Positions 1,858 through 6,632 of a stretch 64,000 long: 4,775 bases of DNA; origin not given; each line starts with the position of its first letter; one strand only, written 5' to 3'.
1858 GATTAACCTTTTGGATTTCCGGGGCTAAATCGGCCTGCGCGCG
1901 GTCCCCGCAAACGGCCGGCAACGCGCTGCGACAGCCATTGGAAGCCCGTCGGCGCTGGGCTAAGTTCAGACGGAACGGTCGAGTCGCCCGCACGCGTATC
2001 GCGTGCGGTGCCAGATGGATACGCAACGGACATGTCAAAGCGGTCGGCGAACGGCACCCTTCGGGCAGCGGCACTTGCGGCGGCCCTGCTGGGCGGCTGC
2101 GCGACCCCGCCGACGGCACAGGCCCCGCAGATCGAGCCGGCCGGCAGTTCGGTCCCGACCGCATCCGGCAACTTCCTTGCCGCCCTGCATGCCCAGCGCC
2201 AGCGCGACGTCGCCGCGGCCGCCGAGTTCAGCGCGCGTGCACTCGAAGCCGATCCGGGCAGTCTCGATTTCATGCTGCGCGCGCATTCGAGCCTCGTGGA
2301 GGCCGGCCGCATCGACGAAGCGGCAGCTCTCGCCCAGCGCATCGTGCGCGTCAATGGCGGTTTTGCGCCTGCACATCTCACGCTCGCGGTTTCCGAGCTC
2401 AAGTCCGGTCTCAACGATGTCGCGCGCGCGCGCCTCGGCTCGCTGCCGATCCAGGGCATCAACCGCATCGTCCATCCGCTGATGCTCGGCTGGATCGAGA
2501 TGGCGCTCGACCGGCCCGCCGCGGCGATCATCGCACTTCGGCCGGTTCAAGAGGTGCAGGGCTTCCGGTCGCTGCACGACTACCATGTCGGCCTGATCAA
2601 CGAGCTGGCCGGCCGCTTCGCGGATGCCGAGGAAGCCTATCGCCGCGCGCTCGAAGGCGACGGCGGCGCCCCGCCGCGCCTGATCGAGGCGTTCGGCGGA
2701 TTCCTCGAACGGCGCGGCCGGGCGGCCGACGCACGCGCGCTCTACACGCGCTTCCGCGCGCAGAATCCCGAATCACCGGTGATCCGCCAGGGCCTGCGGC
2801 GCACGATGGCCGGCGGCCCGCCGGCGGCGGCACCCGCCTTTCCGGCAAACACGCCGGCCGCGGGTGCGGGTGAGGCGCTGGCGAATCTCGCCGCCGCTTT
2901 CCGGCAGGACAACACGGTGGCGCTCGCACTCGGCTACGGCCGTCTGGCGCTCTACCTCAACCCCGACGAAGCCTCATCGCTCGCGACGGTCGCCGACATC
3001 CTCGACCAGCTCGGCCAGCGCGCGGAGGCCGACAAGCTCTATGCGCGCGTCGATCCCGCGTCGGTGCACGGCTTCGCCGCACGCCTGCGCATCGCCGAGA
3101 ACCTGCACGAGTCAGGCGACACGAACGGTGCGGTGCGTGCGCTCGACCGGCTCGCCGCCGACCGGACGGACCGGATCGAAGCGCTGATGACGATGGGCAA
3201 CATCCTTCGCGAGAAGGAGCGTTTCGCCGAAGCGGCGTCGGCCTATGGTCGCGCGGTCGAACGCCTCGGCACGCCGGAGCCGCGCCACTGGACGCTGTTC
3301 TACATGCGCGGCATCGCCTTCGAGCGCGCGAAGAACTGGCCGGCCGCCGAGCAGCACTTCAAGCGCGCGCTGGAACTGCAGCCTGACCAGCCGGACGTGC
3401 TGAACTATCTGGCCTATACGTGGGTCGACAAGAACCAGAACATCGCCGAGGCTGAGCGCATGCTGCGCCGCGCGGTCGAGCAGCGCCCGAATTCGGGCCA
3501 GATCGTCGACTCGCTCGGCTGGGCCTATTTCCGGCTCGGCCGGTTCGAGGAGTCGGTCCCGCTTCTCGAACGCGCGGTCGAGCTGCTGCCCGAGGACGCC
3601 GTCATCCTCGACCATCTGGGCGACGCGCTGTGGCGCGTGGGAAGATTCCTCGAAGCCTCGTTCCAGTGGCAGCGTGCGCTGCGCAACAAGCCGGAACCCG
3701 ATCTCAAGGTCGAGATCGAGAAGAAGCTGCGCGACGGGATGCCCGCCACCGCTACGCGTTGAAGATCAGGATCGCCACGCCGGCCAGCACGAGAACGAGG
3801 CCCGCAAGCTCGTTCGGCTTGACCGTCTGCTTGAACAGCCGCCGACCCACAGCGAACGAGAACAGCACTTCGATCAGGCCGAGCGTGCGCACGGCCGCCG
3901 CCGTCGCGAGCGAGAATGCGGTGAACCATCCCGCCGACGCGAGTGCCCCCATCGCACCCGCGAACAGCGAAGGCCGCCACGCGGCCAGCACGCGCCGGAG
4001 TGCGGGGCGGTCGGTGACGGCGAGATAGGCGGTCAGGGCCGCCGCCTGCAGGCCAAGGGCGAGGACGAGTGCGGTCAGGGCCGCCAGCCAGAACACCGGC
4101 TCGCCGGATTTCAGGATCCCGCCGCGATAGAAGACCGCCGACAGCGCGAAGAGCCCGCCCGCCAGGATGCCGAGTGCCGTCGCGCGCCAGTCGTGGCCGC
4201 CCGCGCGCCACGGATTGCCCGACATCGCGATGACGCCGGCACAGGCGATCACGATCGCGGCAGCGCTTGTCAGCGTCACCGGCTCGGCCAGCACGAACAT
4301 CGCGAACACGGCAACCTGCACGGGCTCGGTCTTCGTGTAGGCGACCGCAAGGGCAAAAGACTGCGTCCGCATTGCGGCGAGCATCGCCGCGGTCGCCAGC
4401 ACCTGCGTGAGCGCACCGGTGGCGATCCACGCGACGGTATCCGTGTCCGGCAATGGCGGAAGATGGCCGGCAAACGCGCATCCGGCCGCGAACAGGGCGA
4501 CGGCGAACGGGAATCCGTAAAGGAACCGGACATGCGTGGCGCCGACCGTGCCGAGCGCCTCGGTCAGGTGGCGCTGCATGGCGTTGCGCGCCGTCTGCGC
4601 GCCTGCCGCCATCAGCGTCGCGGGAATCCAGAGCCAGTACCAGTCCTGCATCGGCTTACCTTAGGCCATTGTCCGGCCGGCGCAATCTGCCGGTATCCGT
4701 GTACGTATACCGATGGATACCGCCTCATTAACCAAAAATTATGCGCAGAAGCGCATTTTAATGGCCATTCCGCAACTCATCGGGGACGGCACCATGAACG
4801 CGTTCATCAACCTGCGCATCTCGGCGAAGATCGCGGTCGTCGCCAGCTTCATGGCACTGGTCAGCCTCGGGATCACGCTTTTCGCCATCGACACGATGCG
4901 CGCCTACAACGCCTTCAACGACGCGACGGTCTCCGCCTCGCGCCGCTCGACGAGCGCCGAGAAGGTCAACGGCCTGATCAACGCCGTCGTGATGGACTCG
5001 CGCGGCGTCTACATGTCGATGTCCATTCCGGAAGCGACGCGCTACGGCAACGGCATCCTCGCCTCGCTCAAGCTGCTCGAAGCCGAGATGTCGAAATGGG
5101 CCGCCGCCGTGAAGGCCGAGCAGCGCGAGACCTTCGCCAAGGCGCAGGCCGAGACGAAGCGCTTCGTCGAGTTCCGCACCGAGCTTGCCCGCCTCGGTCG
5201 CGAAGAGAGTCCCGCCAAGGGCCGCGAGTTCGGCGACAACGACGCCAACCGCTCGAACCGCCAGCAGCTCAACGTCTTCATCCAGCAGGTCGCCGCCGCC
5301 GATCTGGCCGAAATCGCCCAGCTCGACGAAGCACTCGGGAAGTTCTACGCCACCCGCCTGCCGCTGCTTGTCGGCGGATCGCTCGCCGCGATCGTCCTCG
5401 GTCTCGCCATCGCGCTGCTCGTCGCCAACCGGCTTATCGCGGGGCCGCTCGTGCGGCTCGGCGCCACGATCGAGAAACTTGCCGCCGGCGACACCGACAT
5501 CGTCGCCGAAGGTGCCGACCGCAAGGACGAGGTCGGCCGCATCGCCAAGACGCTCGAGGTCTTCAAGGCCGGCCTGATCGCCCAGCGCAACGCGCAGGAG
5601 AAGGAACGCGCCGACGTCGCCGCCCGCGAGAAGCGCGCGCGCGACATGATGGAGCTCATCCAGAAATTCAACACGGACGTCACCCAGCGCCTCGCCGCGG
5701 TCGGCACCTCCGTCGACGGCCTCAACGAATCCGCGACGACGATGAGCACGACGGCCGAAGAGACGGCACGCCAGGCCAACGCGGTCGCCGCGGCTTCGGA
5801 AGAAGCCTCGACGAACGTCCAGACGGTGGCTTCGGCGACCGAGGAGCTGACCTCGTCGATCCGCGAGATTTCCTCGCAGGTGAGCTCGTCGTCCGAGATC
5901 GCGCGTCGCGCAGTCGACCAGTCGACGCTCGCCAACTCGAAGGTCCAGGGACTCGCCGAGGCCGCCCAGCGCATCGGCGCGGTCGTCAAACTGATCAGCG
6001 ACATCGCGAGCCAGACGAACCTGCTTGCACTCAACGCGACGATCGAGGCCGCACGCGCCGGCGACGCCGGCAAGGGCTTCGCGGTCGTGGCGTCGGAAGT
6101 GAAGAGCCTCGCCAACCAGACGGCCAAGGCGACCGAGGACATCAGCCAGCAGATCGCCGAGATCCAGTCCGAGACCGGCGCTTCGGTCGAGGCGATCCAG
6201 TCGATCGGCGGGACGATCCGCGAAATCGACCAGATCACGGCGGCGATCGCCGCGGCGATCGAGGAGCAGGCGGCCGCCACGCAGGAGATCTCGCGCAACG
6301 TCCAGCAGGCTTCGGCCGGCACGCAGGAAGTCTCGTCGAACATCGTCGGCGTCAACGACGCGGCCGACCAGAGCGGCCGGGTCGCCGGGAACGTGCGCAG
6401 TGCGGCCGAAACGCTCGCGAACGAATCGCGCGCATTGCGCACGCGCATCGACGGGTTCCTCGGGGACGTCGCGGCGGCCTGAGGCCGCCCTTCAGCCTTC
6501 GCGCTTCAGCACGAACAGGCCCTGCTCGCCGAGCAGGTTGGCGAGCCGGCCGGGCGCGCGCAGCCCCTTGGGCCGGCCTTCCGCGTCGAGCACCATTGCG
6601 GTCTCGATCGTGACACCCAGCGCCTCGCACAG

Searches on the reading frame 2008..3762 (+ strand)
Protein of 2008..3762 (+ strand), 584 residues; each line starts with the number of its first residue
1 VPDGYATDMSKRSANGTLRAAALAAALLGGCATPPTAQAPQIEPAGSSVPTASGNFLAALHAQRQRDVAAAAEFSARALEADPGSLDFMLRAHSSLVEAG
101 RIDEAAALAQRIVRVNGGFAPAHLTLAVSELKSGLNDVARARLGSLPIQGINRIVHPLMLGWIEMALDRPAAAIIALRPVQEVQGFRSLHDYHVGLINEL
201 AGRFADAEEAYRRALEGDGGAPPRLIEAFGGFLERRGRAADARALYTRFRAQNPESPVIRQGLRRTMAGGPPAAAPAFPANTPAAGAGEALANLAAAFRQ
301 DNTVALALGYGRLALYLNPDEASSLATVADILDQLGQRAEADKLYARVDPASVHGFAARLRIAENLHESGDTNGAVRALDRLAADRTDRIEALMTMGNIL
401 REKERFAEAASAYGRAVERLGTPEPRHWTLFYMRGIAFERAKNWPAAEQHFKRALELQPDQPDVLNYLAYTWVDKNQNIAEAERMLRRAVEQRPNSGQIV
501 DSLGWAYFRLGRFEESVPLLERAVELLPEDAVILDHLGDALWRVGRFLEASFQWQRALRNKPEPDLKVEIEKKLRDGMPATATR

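Call 49: search_protein_families(library=pfam, proteins=[window:2008-3762:+], max_evalue=0.0001)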
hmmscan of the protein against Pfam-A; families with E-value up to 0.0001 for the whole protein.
window:2008-3762:+ (584 aa): 17 families
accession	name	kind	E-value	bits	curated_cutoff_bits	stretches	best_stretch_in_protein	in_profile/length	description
PF07719.23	TPR_2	-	3e-29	99.1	27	0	503-530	7-34/34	Tetratricopeptide repeat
PF13432.12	TPR_16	-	7.5e-28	97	32.7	2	395-462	2-65/65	Tetratricopeptide repeat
PF13428.12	TPR_14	-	1.4e-27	93.7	23.5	0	430-470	3-43/44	Tetratricopeptide repeat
PF14559.12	TPR_19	-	7.8e-26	90.6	25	1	441-496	4-58/68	Tetratricopeptide repeat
PF00515.34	TPR_1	-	2.1e-24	84.7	27.8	1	431-460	4-33/34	Tetratricopeptide repeat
PF13181.12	TPR_8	-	2.3e-18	65.2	25.7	0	503-526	7-30/34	Tetratricopeptide repeat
PF13424.12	TPR_12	-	5.3e-18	65.4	30.1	1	390-458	3-75/77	Tetratricopeptide repeat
PF13174.12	TPR_6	-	2.2e-14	53.5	26.3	0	358-384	2-28/33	Tetratricopeptide repeat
PF13414.12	TPR_11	-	1.3e-13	50.9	26.8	0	506-545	3-42/42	TPR repeat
PF13431.12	TPR_17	-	3.8e-13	49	24.4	0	451-471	2-22/34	Tetratricopeptide repeat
PF23914.1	TPR_CcmH_CycH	-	3.8e-11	43.5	42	1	442-530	64-154/158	Cytochrome c-type biogenesis protein H TPR domain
PF13176.12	TPR_7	-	1.8e-08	34.3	27.9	0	502-529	4-33/36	Tetratricopeptide repeat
PF09976.15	TPR_21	-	9.2e-08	32.5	25.5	0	358-423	115-179/193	Tetratricopeptide repeat-like domain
PF13374.12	TPR_10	-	6.2e-07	29.7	27.5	0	502-526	7-31/42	Tetratricopeptide repeat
PF13371.12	TPR_9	-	4.7e-06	27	35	1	415-464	16-65/73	Tetratricopeptide repeat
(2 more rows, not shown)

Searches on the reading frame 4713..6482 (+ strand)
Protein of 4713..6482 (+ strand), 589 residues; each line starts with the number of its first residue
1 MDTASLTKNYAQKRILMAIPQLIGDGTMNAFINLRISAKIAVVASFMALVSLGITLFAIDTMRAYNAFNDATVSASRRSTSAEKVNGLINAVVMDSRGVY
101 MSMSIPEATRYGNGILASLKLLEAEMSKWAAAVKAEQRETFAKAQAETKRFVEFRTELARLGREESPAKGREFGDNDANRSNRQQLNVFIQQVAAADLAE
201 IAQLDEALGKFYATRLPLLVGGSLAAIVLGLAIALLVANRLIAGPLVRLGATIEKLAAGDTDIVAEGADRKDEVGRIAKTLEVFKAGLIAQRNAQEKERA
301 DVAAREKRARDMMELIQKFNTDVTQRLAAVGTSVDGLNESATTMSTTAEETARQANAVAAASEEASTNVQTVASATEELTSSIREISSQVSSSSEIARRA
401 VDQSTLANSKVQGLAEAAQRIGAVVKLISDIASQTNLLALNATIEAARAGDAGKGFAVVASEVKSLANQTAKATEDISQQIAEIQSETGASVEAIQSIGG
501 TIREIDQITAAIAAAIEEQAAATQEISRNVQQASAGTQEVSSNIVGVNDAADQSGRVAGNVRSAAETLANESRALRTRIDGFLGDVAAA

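Call 49: search_protein_families(library=pfam, proteins=[window:4713-6482:+], max_evalue=0.0001)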
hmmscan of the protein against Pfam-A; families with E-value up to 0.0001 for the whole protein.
window:4713-6482:+ (589 aa): 2 families
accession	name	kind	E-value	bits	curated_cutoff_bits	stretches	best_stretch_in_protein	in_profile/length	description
PF00015.26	MCPsignal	-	2.2e-33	116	34.6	1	392-554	6-168/172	Methyl-accepting chemotaxis protein (MCP) signalling domain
PF00672.30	HAMP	-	1.6e-06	28.8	25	1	239-286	3-49/53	HAMP domain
